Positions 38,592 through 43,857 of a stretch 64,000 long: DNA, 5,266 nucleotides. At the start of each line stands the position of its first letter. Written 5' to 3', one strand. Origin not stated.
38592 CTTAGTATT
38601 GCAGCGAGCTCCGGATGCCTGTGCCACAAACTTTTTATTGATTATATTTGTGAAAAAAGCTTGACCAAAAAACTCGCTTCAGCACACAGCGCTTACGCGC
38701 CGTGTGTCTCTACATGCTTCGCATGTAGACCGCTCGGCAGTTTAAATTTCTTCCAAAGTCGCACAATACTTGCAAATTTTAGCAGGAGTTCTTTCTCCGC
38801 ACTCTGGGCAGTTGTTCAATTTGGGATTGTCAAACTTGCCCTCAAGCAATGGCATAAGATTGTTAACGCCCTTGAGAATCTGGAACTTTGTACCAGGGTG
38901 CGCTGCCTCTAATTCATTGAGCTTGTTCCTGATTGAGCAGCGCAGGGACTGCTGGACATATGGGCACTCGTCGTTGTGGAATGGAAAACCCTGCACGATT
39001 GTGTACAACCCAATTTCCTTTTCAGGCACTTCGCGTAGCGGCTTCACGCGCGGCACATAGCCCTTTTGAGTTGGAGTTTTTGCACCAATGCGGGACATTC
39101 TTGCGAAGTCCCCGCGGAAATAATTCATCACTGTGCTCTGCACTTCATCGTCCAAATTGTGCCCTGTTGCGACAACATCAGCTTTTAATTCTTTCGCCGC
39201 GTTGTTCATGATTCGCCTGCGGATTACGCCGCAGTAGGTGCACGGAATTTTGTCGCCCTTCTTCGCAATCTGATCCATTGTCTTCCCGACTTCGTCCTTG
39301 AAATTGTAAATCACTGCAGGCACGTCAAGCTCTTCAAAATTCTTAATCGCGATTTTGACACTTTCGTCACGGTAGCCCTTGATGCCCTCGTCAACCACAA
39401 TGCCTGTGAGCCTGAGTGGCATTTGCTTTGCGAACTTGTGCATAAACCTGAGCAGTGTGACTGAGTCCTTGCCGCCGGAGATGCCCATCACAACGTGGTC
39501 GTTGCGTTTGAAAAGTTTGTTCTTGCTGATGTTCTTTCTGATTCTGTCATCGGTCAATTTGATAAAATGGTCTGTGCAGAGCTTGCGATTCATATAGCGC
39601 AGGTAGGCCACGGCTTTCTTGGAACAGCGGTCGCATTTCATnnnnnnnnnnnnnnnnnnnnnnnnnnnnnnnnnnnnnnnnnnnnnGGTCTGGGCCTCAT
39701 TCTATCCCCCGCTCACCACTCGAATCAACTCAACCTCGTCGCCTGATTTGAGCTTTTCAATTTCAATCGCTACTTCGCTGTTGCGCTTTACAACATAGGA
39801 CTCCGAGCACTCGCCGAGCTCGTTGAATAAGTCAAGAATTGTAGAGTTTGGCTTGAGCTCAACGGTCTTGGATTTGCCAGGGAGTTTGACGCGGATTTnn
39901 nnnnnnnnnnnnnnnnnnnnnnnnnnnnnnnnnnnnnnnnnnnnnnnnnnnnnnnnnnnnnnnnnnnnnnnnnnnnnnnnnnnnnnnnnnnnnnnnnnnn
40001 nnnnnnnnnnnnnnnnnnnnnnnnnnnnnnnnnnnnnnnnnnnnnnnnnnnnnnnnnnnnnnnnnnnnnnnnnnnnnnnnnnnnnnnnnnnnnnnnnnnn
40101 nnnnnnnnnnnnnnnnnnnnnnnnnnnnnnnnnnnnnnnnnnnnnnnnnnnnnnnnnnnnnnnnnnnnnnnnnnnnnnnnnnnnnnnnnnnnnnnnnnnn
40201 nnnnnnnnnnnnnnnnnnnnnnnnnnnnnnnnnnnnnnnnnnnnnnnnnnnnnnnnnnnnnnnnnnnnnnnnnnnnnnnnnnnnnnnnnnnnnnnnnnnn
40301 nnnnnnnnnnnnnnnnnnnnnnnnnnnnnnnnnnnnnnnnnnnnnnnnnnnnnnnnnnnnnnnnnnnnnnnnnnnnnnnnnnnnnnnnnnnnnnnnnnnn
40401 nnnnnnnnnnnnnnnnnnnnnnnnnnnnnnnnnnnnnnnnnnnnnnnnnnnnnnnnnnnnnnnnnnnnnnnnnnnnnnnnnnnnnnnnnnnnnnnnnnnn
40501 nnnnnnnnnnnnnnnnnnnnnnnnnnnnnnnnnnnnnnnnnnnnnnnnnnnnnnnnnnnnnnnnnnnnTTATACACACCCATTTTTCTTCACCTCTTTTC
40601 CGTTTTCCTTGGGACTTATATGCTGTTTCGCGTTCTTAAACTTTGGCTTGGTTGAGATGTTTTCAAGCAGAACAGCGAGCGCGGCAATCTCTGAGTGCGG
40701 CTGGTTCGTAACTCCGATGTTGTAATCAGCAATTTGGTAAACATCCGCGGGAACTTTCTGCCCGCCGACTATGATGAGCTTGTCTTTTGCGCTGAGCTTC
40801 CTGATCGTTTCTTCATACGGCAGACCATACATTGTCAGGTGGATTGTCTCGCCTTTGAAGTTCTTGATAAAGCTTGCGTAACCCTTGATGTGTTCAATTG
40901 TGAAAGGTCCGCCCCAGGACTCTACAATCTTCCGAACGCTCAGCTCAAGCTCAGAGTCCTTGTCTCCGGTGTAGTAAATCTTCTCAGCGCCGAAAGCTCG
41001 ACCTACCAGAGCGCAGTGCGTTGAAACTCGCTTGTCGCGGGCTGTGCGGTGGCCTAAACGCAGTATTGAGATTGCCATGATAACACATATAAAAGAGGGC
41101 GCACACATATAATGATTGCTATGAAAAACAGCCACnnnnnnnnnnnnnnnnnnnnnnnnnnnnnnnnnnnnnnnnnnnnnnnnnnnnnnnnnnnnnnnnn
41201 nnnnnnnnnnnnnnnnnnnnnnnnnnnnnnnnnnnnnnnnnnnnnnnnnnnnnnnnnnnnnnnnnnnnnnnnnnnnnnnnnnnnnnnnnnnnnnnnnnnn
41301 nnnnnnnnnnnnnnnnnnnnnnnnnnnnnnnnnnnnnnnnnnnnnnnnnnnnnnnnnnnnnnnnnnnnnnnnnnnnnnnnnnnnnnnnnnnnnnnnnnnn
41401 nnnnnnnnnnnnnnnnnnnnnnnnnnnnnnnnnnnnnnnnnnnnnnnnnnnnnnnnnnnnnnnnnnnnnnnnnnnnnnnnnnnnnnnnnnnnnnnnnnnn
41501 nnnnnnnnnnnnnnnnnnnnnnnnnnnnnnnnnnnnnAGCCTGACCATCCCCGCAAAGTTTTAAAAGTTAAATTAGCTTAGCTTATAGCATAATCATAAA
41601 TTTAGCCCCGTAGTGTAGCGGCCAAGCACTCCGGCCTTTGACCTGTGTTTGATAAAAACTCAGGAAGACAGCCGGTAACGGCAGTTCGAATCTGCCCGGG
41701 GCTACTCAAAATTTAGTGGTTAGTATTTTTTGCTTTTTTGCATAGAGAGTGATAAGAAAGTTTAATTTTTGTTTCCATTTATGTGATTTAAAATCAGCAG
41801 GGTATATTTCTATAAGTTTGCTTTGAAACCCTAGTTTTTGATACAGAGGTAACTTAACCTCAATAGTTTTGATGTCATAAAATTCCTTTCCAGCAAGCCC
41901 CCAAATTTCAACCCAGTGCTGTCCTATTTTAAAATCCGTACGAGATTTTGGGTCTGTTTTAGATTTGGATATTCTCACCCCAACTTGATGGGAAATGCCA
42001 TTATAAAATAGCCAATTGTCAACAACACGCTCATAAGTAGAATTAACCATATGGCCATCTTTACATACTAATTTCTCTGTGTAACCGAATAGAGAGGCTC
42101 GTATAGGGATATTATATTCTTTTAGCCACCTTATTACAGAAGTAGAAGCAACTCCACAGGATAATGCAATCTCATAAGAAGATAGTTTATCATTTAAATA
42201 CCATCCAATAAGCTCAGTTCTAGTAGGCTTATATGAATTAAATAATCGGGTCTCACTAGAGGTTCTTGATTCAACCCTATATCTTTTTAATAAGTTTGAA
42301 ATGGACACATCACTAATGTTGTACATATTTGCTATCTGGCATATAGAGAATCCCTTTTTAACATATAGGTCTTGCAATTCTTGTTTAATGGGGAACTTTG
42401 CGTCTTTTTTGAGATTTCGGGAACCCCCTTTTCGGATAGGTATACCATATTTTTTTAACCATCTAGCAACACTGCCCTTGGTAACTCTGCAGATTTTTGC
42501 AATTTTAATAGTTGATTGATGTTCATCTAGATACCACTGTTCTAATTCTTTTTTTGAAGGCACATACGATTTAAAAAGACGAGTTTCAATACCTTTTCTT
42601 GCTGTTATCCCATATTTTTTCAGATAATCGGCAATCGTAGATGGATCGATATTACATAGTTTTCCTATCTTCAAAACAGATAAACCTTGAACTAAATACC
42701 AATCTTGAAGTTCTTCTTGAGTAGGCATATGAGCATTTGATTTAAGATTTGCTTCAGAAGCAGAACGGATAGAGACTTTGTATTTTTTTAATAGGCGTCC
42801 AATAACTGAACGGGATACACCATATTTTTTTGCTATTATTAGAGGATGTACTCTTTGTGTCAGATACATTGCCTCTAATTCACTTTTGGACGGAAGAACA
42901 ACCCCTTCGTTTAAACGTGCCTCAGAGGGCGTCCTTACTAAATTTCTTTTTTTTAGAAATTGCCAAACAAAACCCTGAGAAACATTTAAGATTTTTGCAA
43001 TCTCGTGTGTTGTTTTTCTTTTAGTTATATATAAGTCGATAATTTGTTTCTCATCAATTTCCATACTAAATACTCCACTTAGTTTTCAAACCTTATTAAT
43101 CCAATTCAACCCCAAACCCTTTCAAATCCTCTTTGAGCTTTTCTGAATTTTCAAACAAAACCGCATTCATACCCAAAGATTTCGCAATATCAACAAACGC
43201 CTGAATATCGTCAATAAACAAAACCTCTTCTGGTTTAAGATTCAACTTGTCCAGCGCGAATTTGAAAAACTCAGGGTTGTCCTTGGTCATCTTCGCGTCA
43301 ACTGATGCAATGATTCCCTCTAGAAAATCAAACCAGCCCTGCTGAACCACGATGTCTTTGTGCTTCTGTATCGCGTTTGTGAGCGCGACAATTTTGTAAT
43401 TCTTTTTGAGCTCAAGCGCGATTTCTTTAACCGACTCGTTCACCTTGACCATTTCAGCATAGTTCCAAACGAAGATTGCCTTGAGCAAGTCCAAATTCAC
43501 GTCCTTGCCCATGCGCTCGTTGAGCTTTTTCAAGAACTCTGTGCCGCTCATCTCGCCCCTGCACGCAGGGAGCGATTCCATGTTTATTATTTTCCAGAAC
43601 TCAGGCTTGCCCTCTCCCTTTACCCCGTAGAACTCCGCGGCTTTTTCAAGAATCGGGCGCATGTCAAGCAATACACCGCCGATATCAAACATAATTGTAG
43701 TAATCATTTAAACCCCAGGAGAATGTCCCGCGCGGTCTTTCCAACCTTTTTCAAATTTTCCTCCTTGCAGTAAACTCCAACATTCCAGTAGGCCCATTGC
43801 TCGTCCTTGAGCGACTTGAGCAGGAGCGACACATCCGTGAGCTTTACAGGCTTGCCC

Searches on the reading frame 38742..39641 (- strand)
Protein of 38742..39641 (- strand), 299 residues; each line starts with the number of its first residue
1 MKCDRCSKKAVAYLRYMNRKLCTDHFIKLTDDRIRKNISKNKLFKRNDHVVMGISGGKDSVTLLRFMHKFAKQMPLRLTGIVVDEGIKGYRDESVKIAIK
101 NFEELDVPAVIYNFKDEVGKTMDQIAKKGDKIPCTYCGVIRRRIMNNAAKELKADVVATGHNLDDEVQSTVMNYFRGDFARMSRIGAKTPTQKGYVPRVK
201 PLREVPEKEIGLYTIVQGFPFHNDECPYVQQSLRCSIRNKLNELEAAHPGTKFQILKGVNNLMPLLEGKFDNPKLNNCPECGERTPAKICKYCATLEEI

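Call 55: search_protein_families(library=pfam, proteins=[window:38742-39641:-], max_evalue=0.0001)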
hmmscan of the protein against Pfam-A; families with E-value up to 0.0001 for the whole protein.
window:38742-39641:- (299 aa): 2 families
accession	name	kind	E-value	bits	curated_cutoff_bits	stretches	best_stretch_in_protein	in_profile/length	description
PF01171.26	ATP_bind_3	-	7.6e-17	62.1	27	1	50-239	2-181/182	PP-loop family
PF22082.2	TtuA_LIM_N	-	4.2e-09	36.8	27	1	2-27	1-26/26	2-thiouridine synthetase TtuA, N-terminal LIM domain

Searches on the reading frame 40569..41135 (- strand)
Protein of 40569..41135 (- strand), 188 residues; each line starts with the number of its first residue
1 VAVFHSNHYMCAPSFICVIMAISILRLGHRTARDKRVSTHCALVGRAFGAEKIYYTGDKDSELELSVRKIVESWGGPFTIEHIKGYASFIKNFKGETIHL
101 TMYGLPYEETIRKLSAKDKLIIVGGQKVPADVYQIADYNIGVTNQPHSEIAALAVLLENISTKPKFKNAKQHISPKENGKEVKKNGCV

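Call 55: search_protein_families(library=pfam, proteins=[window:40569-41135:-], max_evalue=0.0001)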
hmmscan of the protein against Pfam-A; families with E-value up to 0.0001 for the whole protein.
window:40569-41135:- (188 aa): 1 family
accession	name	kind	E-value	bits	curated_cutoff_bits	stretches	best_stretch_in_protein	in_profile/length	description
PF01994.21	Trm56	-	4.8e-37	126.9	25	1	74-182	1-118/119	tRNA ribose 2'-O-methyltransferase, aTrm56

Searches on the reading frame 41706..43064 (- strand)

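Call 55: search_protein_families(library=pfam, proteins=[window:41706-43064:-], max_evalue=0.0001)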
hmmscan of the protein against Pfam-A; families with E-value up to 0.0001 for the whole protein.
window:41706-43064:- (452 aa): 19 families
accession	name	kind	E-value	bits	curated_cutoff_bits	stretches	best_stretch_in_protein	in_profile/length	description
PF13384.12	HTH_23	-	1.4e-21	76.1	24.6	0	180-206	15-41/50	Homeodomain-like domain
PF03683.19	UPF0175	-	2.7e-17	62.7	27.9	0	176-221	27-72/75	Uncharacterised protein family (UPF0175)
PF13518.12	HTH_28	-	5.5e-15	55.6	25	0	176-206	7-36/52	Helix-turn-helix domain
PF13551.12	HTH_29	-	1.7e-13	50.9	28.1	0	180-206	9-36/64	Winged helix-turn helix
PF13936.12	HTH_38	-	2.6e-13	49.9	27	0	117-145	11-38/44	Helix-turn-helix domain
PF08822.17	DUF1804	-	1.7e-10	41.5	29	0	171-204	8-41/164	Protein of unknown function (DUF1804)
PF04545.22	Sigma70_r4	-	2.1e-08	34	24.1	0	5-38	9-42/50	Sigma-70, region 4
PF18024.7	HTH_50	-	3.2e-08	33.6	27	0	177-208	18-49/50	Helix-turn-helix domain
PF04297.20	UPF0122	-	2.3e-07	31.5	22.7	0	231-262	26-57/101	Putative helix-turn-helix protein, YlxM / p13 like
PF08281.18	Sigma70_r4_2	-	1.5e-06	28.2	25.7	0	4-37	14-47/54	Sigma-70, region 4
PF13542.12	HTH_Tnp_ISL3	-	1.9e-06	27.7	27.4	0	235-262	24-50/51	Helix-turn-helix domain of transposase family ISL3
PF06056.18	Terminase_5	-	2.8e-06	27.6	20.3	0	237-268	12-43/58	Putative ATPase subunit of terminase (gpP-like)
PF12728.13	HTH_17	-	7e-06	26.6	27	0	188-216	7-36/51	Helix-turn-helix domain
PF01418.23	HTH_6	-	1.3e-05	25.5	28.3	0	16-39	34-57/77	Helix-turn-helix domain, rpiR family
PF00196.25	GerE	-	3.7e-05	23.7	23.5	0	12-30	13-31/57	Bacterial regulatory proteins, luxR family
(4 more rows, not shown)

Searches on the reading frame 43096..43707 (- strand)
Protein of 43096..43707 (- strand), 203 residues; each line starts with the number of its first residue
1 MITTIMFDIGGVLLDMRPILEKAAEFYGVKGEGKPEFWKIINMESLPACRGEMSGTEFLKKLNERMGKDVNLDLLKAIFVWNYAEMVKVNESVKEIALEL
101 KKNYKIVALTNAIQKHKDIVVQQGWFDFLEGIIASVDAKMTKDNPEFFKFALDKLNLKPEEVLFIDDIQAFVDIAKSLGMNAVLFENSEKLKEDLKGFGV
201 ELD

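Call 55: search_protein_families(library=pfam, proteins=[window:43096-43707:-], max_evalue=0.0001)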
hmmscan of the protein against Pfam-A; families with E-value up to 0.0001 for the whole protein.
window:43096-43707:- (203 aa): 2 families
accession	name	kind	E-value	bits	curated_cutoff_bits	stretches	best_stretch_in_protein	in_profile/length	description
PF00702.32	Hydrolase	-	1e-14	55.8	26.4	1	2-170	1-182/191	haloacid dehalogenase-like hydrolase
PF13419.12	HAD_2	-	2e-11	44.8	23.8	1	5-183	1-176/178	Haloacid dehalogenase-like hydrolase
